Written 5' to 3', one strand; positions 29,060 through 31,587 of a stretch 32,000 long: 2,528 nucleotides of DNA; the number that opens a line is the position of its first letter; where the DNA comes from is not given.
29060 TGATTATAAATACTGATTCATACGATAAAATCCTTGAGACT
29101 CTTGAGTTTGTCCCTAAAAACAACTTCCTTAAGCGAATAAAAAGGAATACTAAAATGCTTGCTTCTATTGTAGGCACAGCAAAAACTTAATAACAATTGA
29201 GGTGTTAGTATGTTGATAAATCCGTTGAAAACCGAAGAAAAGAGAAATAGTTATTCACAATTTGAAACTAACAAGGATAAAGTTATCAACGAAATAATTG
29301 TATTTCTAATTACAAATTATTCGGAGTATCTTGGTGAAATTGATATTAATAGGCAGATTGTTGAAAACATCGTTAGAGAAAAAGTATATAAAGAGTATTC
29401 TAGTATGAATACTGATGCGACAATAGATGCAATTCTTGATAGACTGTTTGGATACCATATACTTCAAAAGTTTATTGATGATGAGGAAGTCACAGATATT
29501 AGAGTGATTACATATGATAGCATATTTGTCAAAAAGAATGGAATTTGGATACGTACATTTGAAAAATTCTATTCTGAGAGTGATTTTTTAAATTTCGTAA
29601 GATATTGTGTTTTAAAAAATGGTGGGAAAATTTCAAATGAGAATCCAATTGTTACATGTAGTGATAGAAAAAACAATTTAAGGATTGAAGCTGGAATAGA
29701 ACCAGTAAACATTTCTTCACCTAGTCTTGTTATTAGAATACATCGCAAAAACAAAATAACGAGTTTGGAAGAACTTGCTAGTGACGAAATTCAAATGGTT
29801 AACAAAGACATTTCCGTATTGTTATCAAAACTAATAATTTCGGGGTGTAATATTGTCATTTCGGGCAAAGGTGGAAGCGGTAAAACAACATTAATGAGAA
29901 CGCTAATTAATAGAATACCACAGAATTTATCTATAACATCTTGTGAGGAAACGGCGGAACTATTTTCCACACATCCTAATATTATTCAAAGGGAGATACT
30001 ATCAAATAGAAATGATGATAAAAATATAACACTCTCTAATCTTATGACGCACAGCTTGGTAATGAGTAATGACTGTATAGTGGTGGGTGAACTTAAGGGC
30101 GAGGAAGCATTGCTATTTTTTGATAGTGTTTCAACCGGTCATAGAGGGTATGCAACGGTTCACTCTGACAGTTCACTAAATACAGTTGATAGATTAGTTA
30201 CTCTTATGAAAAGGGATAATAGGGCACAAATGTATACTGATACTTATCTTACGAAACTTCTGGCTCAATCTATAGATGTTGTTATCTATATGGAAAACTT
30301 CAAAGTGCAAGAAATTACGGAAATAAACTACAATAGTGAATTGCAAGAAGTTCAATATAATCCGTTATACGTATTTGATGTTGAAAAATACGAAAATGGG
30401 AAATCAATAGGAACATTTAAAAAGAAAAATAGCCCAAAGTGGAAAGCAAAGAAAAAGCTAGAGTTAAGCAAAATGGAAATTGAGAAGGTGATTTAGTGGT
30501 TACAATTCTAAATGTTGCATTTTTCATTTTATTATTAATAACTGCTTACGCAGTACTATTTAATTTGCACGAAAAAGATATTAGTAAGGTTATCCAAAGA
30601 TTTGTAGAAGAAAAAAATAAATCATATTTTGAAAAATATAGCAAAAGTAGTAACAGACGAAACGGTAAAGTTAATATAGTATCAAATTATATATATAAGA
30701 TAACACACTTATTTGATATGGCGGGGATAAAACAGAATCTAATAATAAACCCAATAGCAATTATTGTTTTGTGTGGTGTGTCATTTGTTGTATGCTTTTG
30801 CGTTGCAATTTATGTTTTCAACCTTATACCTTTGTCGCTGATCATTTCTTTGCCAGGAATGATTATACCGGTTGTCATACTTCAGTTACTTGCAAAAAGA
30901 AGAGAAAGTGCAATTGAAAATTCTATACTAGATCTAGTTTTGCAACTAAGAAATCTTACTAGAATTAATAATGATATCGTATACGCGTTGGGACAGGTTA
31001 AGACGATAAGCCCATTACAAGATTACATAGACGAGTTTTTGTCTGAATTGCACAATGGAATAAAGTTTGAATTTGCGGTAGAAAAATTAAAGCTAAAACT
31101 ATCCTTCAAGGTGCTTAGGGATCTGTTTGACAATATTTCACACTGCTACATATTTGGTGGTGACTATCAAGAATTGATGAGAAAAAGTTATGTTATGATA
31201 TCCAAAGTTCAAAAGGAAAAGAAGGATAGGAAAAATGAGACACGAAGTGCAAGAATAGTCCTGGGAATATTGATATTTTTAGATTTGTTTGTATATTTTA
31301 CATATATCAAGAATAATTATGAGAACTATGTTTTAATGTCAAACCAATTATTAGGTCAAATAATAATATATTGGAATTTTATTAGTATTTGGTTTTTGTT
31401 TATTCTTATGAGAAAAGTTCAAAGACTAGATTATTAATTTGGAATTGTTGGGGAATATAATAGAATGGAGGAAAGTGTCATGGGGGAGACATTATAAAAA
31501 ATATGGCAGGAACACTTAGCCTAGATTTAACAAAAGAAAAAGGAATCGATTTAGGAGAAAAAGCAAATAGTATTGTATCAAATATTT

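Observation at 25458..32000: Single-promoter locus combining a VirB4-type conjugation ATPase with a Tad-pilus motor (TadZ-like, CpaF/TadA-like, TadB-like)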

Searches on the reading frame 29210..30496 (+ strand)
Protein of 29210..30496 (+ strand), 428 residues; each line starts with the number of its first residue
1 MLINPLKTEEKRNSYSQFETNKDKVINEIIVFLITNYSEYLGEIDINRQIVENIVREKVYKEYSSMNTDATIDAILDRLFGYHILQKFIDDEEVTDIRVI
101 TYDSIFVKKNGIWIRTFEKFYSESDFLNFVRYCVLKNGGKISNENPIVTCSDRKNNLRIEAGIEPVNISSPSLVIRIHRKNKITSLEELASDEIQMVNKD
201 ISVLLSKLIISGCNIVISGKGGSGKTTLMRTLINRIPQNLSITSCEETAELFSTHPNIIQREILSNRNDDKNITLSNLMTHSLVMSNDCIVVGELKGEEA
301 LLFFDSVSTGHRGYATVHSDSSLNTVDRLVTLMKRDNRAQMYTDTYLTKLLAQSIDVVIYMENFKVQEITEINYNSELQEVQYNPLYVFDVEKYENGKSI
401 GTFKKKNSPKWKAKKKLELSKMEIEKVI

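Call 3: search_protein_families(library=pfam, proteins=[window:29210-30496:+], max_evalue=0.1)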
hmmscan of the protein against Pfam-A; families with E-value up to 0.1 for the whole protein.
window:29210-30496:+ (428 aa): 25 families
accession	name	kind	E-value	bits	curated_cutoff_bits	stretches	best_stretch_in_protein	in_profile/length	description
PF00437.27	T2SSE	-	3.7e-25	88.8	24.9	1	164-359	99-273/370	Type II/IV secretion system protein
PF13191.12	AAA_16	-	0.001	20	32.6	1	213-248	25-63/167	AAA ATPase domain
PF01443.25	Viral_helicase1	-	0.002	18.4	21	1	215-254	1-34/228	Viral superfamily 1 RNA helicase core domain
PF03205.20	MobB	-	0.0024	18.2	26.6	0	216-237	3-24/133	Molybdopterin guanine dinucleotide synthesis protein B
PF13401.12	AAA_22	-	0.004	17.9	27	1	215-245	8-33/130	AAA domain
PF20720.3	nSTAND3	-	0.0042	17.2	27.2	1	215-252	20-58/155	Novel STAND NTPase 3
PF12775.13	AAA_7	-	0.0044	17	25.8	1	201-249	22-71/181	P-loop containing dynein motor region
PF13173.12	AAA_14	-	0.0047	17.4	27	1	215-268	5-59/129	AAA domain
PF00005.33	ABC_tran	-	0.0081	17.2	25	1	211-237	10-36/137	ABC transporter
PF13238.12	AAA_18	-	0.011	16.6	29.4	1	215-305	1-91/128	AAA domain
PF24883.2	NPHP3_N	-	0.015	16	24.8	1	215-239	25-49/164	Nephrocystin 3, N-terminal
PF25199.1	nSTAND_NTPase5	-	0.015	15.5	34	1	215-239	44-70/145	Novel STAND NTPase 5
PF00931.28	NB-ARC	-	0.019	14.6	23.5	1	214-235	20-41/248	NB-ARC domain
PF19842.5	YqeC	-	0.02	15.5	27.6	1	219-298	3-79/145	YqeC protein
PF02492.25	cobW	-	0.024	14.7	20.7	1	215-238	3-26/180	CobW/HypB/UreG, nucleotide-binding domain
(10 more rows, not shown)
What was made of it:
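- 29210..30496 (+): ORF4: CpaF/TadA-like secretion ATPase of the T2SSE family. Pfam T2SSE 3.7e-25 (call 3).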

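Call 12: search_protein_families(library=ncbifam, proteins=[window:29210-30496:+], max_evalue=0.01)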
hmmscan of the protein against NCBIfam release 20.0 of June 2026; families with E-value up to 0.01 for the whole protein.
window:29210-30496:+ (428 aa): 22 families
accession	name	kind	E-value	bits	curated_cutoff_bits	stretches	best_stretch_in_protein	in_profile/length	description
TIGR02788.1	VirB11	equivalog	2.3e-45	154.9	249.95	2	198-374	130-308/308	P-type DNA transfer ATPase VirB11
TIGR03819.1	heli_sec_ATPase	hypoth_equivalog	4e-36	124.9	373.15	1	46-362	16-326/340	TadA family conjugal transfer-associated ATPase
TIGR02782.1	TrbB_P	equivalog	1.5e-33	116.4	304.55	1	85-383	14-301/303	P-type conjugative transfer ATPase TrbB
NF058587.1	archaellum_moto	equivalog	6.9e-26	91.1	550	1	13-391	87-453/527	archaellum flagellar ATPase motor FlaI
NF010425.0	PRK13851.1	equivalog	1.6e-24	86.5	461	1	197-374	147-326/344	type IV secretion system protein VirB11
NF010475.0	PRK13900.1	equivalog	2.7e-23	82.6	389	1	85-379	15-329/333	type IV secretion system ATPase VirB11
NF010469.0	PRK13894.1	subfamily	9.4e-22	77.8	508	1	76-373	19-308/320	conjugal transfer ATPase TrbB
NF010407.0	PRK13833.1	subfamily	6.1e-20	71.9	499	1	89-364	26-288/323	conjugal transfer protein TrbB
NF041000.1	ATPase_ComGA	equivalog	3.7e-17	62.2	300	1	165-337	88-250/267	competence type IV pilus ATPase ComGA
TIGR01420.1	pilT_fam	subfamily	5e-14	52.3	319.1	1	92-344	12-254/343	PilT/PilU family type 4a pilus ATPase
NF053672.1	bindosome_BasE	exception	2.3e-11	43.1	1000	1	216-338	274-397/512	bindosome assembly system ATPase subunit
NF007755.0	PRK10436.1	equivalog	7.9e-08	31.4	617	1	173-332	184-335/465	type II secretion system protein GspE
TIGR02525.1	plasmid_TraJ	equivalog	7.4e-07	28.5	368.3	1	210-345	148-285/372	plasmid transfer ATPase TraJ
TIGR02533.1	type_II_gspE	equivalog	9.9e-07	27.8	630.25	1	172-332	207-359/486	type II secretion system ATPase GspE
TIGR02538.1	type_IV_pilB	equivalog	3.9e-06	25.8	675.65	1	214-331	318-431/564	type IV-A pilus assembly ATPase PilB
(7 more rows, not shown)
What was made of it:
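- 29210..30496 (+): NCBIfam VirB11 155 bits and TadA-family 125 bits, both below their cutoffs (call 12).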

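Call 13: search_protein_families(library=padloc, proteins=[window:29210-30496:+], max_evalue=0.01)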
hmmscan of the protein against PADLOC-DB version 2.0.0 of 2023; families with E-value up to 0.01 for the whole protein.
window:29210-30496:+ (428 aa): 2 families
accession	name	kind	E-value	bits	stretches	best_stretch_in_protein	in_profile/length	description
PDLC00268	PtuA1|PtuA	-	4e-05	21.2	1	188-325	7-91/411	AAA ATPase domain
PDLC04140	mad8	-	6e-05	20.7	1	204-239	16-54/314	mads_8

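Call 28: search_solved_structures(query=window:29210-30496:+, max_evalue=0.001)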
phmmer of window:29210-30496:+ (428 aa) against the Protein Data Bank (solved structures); distinct sequences matched with E-value up to 0.001: 19.
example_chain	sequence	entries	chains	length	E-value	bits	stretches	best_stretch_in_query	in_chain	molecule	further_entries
8rkd_E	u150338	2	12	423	2.8e-29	105.8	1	41-404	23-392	Pilus assembly ATPase CpaF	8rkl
8rjf_A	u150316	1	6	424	2.8e-29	105.7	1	41-404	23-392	Pilus assembly ATPase CpaF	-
9e24_A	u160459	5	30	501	3.5e-29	105.4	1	40-404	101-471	CpaF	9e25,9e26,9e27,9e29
1g6o_A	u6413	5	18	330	1e-21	80.9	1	87-365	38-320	CAG-ALPHA | virB11 homolog | Cag-alfa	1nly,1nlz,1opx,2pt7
6bge_A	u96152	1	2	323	1e-21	80.8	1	87-365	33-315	VirB11-like protein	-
2oap_1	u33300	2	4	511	1.5e-18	70.4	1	10-331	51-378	Type II secretion system protein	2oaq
2gza_A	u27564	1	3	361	3.3e-16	62.7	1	214-364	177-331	Type IV secretion system protein VirB11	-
4ii7_A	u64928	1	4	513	4.6e-15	58.9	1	75-330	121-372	FlaI ATPase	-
4ihq_A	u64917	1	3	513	3.1e-14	56.2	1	75-330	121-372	FlaI ATPase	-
6ojx_A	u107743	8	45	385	4e-08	36.1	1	215-340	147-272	Twitching motility pilus retraction ATPase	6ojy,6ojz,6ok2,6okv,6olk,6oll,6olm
5zfq_A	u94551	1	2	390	1.6e-07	34.1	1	215-336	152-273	Twitching motility pilus retraction protein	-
10my_A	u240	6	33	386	5e-07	32.5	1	205-348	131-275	PilT/PilU family type 4a pilus ATPase | Twitching motility protein PilT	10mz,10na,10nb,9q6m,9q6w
2eyu_A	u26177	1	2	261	7.1e-07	32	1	215-341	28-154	twitching motility protein PilT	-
3jvu_A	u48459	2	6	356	1.1e-06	31.3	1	215-342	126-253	Twitching mobility protein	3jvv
9n32_A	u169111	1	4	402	1.1e-06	31.3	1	202-348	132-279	PilU protein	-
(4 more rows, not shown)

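Call 90: search_solved_structures(query=A7, max_evalue=1e-10)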
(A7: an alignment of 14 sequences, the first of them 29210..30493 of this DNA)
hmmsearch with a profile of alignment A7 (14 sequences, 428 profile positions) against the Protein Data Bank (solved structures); distinct sequences matched with E-value up to 1e-10: 9.
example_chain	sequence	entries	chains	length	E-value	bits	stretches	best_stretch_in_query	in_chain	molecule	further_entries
8rkd_E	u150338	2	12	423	2.4e-31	112.1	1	50-404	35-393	Pilus assembly ATPase CpaF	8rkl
8rjf_A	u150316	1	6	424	2.5e-31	112.1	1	50-404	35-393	Pilus assembly ATPase CpaF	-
9e24_A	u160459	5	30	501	3.7e-31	111.5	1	49-404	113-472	CpaF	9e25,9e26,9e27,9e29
6bge_A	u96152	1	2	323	6.1e-24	87.7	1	89-364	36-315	VirB11-like protein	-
1g6o_A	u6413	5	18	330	6.6e-24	87.6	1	89-364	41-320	CAG-ALPHA | virB11 homolog | Cag-alfa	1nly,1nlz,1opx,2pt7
2gza_A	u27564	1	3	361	1.6e-22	83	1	199-377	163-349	Type IV secretion system protein VirB11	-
2oap_1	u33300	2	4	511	9.2e-21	77.2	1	40-328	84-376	Type II secretion system protein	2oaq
4ii7_A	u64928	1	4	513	5.8e-16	61.4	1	85-329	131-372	FlaI ATPase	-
4ihq_A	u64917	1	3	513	4.9e-15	58.4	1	85-329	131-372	FlaI ATPase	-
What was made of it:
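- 29210..30496 (+): PDB CpaF scores 106-112 bits over nearly the full length, against 81-88 bits for VirB11 (calls 28, 90).
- On Tad/Flp (type IVc) pilus system: CpaF is the best solved relative, at 106-112 bits against 81-88 bits for VirB11 (calls 28, 90).
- Closest known: Tad/Flp. Same: The best solved relative of ORF4 is CpaF (calls 28, 90).
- Checked: The best solved relative is CpaF (calls 28, 90).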

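Call 93: search_dna_similar(query=window:29210-30496:+, collection=plasmids, mode=protein, max_rows=12)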
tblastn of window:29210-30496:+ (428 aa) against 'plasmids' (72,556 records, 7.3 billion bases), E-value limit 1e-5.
The search stops at 5000 records and this limit was reached: more records match than are counted here, and every count below describes the 5000 best-scoring records only.
Records with a match: at least 5000; places in all: 5587; records where one place covers at least 80% of the query: 389.
Best place of each record, by identity: <60% 5000.
By first word of the organism name: Escherichia 732; Rhizobium 403; Bacillus 363; Agrobacterium 292; Campylobacter 287; Salmonella 221; Pseudomonas 214; Sinorhizobium 157; Ralstonia 154; Klebsiella 143; and 259 more.
By predicted mobility (MOB-suite, as given by PLSDB): conjugative 3164; non-mobilizable 1230; mobilizable 606.
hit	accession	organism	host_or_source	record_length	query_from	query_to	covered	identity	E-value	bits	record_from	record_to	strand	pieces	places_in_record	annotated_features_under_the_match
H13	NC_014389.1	Butyrivibrio proteoclasticus B316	-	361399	39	388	82%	32.2%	2e-31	135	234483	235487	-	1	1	ATPase, T2SS/T4P/T4SS family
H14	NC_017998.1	Thermoanaerobacterium saccharolyticum JW/SL-YS485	-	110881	12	403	92%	28.4%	2e-25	116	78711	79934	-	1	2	ATPase, T2SS/T4P/T4SS family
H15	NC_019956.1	Thermoanaerobacterium thermosaccharolyticum M0795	-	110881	12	403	92%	28.4%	2e-25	116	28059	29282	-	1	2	ATPase, T2SS/T4P/T4SS family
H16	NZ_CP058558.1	Alkaliphilus sp. B6464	-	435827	72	403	78%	32.6%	3e-40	160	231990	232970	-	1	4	ATPase, T2SS/T4P/T4SS family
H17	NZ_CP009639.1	Bacillus cereus 03BB108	Dust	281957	15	393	89%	27.4%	3e-22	107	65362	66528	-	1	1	ATPase, T2SS/T4P/T4SS family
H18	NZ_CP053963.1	Bacillus cereus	-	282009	15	393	89%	27.4%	3e-22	107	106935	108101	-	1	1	ATPase, T2SS/T4P/T4SS family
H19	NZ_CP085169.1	Sulfitobacter sp. DSM 110093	cell culture,Sediment from the Channel ...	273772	13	403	91%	25.9%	4e-28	124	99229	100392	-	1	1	CpaF family protein | type II secretion system F family protein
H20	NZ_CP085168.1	Sulfitobacter sp. DSM 110093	cell culture,Sediment from the Channel ...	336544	13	403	91%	25.9%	4e-28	124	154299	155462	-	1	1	CpaF family protein | type II secretion system F family protein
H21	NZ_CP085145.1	Sulfitobacter dubius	cell culture,Sediment from the Channel ...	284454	13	403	91%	25.9%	6e-28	124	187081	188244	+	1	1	CpaF family protein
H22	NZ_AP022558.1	Geobacillus subterraneus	-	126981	67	392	76%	30.3%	1e-30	132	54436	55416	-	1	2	ATPase, T2SS/T4P/T4SS family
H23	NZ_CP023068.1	Sinorhizobium sojae CCBAU 05684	G.max,nodule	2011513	4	391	91%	25.4%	9e-26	117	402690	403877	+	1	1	record has no annotation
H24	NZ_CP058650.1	Vallitalea pronyensis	-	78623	79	377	70%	32.8%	2e-36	149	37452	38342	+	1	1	ATPase, T2SS/T4P/T4SS family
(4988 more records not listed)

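Call 95: get_annotated_region(hit=H17, flank=9000)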
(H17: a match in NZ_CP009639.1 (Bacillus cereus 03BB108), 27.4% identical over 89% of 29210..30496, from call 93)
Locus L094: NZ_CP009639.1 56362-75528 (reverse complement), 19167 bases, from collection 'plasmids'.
description: Bacillus cereus 03BB108 plasmid pBFI_1, complete sequence
organism: Bacillus cereus 03BB108 (NCBI taxid 451709)
taxonomy: Bacteria; Bacillota; Bacilli; Bacillales; Bacillaceae; Bacillus; Bacillus cereus; Bacillus cereus 03BB108
host: -; source: Dust; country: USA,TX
typing (MOB-suite, as given by PLSDB): non-mobilizable; replicon rep_cluster_170; mating-pair formation MPF_T
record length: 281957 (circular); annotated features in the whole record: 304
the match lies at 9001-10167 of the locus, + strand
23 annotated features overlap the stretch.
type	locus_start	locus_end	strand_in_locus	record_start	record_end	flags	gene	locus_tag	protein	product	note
CDS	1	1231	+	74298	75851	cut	-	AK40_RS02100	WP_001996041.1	cell division protein FtsZ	-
CDS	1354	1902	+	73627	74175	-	-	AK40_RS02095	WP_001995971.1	hypothetical protein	-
CDS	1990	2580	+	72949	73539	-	-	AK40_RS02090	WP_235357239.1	hypothetical protein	-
CDS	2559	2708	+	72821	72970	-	-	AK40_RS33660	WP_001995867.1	hypothetical protein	-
CDS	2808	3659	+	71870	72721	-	-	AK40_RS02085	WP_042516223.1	hypothetical protein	-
CDS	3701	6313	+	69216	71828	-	-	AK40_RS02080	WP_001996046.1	PQQ-binding-like beta-propeller repeat protein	-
CDS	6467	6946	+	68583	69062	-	-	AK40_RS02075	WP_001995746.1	hypothetical protein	-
CDS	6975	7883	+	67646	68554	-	-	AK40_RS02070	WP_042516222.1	RcpC/CpaB family pilus assembly protein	-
CDS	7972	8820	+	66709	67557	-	-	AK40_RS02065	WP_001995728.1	hypothetical protein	-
CDS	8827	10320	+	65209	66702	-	-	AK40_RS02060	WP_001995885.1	ATPase, T2SS/T4P/T4SS family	-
CDS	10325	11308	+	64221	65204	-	-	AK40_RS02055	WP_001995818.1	type II secretion system F family protein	-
CDS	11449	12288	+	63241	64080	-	-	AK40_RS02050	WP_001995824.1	hypothetical protein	-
CDS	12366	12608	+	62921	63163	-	-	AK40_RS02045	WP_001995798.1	hypothetical protein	-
CDS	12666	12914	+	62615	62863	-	-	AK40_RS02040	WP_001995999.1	hypothetical protein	-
CDS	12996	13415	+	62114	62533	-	-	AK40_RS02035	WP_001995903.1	DUF4320 family protein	-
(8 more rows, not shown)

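Call 96: get_annotated_region(hit=H14, flank=9000)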
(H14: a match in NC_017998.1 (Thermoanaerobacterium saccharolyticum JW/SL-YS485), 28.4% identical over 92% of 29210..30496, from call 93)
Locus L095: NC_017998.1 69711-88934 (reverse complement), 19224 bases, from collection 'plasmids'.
description: Thermoanaerobacterium saccharolyticum JW/SL-YS485 plasmid pMU3262, complete sequence
organism: Thermoanaerobacterium saccharolyticum JW/SL-YS485 (NCBI taxid 1094508)
taxonomy: Bacteria; Bacillota; Clostridia; Thermoanaerobacterales; Thermoanaerobacteraceae; Thermoanaerobacterium; Thermoanaerobacterium saccharolyticum; Thermoanaerobacterium saccharolyticum JW/SL-YS485
host: -; source: -; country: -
typing (MOB-suite, as given by PLSDB): non-mobilizable; replicon rep_cluster_770; mating-pair formation MPF_T
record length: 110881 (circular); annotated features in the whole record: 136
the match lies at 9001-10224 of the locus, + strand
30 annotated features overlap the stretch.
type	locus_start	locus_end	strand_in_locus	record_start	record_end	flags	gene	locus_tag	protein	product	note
CDS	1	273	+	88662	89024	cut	-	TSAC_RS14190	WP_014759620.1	hypothetical protein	-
CDS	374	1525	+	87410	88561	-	-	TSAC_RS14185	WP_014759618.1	FtsK/SpoIIIE domain-containing protein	-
CDS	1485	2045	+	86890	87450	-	-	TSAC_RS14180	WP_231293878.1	replication-relaxation family protein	-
CDS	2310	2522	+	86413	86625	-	-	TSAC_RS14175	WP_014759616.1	aspartyl-phosphate phosphatase Spo0E family protein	-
CDS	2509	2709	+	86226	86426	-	-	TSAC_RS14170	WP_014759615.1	hypothetical protein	-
CDS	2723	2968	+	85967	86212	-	-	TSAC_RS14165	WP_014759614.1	hypothetical protein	-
CDS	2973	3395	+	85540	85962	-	dut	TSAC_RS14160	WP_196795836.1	dUTP diphosphatase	GO:0006226 - dUMP biosynthetic process [Evidence IEA]; GO:0046081 - dUTP catabolic process [Evidence IEA]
CDS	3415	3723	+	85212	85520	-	-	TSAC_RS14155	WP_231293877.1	HNH endonuclease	-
CDS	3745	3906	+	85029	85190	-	-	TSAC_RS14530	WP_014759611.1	hypothetical protein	-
CDS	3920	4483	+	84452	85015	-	-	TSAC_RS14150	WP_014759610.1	metal-dependent hydrolase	-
CDS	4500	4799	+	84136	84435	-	-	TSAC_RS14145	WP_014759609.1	hypothetical protein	-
CDS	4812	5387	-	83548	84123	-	-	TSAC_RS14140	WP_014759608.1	hypothetical protein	-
CDS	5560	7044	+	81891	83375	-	-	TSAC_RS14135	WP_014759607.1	hypothetical protein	-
CDS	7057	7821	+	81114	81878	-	cpaB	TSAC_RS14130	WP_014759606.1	Flp pilus assembly protein CpaB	-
CDS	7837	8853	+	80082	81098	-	-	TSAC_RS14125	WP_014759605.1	AAA family ATPase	-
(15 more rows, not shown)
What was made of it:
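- On Tad/Flp (type IVc) pilus system: Genuine Firmicute Tad loci show two (calls 95, 96).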

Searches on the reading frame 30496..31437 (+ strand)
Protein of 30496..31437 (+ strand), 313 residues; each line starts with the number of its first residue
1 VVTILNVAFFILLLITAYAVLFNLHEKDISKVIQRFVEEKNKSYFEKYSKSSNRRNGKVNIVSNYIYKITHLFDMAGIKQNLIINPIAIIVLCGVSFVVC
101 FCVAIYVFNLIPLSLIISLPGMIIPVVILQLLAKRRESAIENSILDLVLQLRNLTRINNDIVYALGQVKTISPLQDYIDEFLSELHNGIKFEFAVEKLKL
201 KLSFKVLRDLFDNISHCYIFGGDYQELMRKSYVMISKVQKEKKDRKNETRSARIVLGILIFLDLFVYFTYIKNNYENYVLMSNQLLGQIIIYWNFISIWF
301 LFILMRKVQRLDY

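Call 3: search_protein_families(library=pfam, proteins=[window:30496-31437:+], max_evalue=0.1)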
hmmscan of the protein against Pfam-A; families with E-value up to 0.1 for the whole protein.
window:30496-31437:+ (313 aa): 1 family
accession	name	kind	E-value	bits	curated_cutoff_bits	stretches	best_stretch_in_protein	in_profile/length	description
PF00482.28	T2SSF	-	0.00019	21.9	25.2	1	160-266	14-119/125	Type II secretion system (T2SS), protein F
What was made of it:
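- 30496..31437 (+): ORF5: polytopic membrane protein with one T2SSF domain, a TadB/TadC-like platform protein. Pfam T2SSF 21.9 bits, below the gathering score (call 3).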

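Call 12: search_protein_families(library=ncbifam, proteins=[window:30496-31437:+], max_evalue=0.01)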
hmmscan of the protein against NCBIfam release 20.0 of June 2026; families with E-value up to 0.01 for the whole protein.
window:30496-31437:+ (313 aa): 0 families

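Call 13: search_protein_families(library=padloc, proteins=[window:30496-31437:+], max_evalue=0.01)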
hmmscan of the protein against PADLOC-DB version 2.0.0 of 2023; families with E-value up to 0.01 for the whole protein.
window:30496-31437:+ (313 aa): 0 families

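Call 56: search_solved_structures(query=A4, max_evalue=1)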
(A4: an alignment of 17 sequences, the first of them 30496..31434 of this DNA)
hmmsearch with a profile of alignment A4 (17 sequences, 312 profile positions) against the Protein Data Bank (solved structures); distinct sequences matched with E-value up to 1: 3.
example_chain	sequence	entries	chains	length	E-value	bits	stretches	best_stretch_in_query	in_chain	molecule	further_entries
9wyu_A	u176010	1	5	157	0.24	14.1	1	23-85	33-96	Anti-Parallel Protein 10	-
8hf3_B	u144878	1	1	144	0.36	13.5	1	8-44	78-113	Golgin subfamily A member 7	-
9oa6_B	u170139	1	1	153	0.41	13.3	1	8-44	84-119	Golgin subfamily A member 7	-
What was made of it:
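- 30496..31437 (+): No PDB sequence match (call 56).
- Tried and rejected: Its profile has no PDB sequence match (call 56).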

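Call 58: search_protein_families(library=pfam, alignment_id=A4, max_evalue=0.01)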
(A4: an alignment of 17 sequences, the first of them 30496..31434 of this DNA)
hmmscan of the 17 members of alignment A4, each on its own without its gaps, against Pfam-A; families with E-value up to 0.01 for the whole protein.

A. member 1, window:30496-31434:+ (313 aa): 1 family
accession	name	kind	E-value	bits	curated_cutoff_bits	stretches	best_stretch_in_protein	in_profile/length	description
PF00482.28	T2SSF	-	0.00019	21.9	25.2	1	160-266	14-119/125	Type II secretion system (T2SS), protein F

B. families by the number of members that match (of 17 scanned): 5 families
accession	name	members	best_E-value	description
PF00482.28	T2SSF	16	6.8e-07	Type II secretion system (T2SS), protein F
PF14584.11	DUF4446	1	0.0046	Protein of unknown function (DUF4446)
PF06624.17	RAMP4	1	0.0054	Ribosome associated membrane protein RAMP4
PF22209.1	CPV_RdRP_N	1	0.0072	CPV, RNA-directed RNA polymerase, N-terminal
PF11026.13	DUF2721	1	0.0079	Protein of unknown function (DUF2721)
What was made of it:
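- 30496..31437 (+): 16 of 17 family members hit T2SSF, best 6.8e-7 (call 58).
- Closest known: Tad/Flp. Same: ORF5 has a single T2SSF domain, like TadB/TadC (calls 3, 58).
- Checked: However, 16 of 17 family members match T2SSF, best E 6.8e-7 (call 58).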
